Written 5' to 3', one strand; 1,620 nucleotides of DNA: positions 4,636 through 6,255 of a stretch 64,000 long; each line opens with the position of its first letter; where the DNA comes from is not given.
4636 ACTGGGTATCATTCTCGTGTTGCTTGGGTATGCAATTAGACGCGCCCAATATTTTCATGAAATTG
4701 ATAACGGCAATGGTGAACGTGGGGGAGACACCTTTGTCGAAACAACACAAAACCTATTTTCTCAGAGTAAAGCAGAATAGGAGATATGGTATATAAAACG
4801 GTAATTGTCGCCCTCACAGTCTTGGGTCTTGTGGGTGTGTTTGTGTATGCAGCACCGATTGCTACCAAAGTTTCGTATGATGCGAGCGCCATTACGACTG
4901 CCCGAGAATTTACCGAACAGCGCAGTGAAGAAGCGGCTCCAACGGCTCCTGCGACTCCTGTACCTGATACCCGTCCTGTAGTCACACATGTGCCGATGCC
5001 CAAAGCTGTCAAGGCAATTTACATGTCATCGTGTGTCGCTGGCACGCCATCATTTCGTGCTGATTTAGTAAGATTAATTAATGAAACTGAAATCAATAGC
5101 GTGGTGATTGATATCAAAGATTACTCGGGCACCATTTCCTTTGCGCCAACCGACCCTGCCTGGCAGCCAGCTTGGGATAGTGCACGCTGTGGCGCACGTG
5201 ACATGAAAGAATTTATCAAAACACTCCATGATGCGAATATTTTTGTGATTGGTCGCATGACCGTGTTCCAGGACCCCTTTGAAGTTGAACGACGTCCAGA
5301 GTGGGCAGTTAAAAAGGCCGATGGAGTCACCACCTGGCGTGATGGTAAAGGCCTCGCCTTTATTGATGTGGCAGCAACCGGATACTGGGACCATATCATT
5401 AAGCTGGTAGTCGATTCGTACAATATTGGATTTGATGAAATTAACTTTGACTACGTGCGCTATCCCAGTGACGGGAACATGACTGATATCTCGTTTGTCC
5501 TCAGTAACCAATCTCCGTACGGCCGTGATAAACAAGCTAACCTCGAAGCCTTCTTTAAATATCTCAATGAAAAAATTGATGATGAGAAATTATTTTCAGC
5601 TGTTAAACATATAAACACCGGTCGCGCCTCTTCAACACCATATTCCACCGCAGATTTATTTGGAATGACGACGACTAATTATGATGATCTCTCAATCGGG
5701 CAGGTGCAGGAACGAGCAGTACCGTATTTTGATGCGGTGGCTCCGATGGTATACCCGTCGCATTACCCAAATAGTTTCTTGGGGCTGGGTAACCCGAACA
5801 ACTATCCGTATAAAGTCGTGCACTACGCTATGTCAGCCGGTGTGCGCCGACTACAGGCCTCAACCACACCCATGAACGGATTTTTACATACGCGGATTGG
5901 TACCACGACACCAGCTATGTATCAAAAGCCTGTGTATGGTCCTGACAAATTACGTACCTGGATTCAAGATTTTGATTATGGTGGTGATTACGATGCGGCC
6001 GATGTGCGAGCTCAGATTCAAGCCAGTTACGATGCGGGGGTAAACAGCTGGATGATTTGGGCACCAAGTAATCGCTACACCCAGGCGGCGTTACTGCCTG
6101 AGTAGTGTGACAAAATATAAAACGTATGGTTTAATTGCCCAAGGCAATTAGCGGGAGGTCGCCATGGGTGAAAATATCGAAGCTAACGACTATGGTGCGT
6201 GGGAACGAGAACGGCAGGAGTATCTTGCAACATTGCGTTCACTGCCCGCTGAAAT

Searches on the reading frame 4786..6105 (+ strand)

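Call 8: search_protein_families(library=pfam, proteins=[window:4786-6105:+], max_evalue=0.001)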
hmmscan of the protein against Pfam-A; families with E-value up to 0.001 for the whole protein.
window:4786-6105:+ (439 aa): 2 families
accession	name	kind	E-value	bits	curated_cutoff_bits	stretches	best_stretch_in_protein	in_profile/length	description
PF13200.12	DUF4015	-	8.2e-73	245.7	27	1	77-431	1-313/313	Putative glycosyl hydrolase domain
PF14871.12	GHL6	-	1.8e-06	28.6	35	1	93-182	4-88/132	Hypothetical glycosyl hydrolase 6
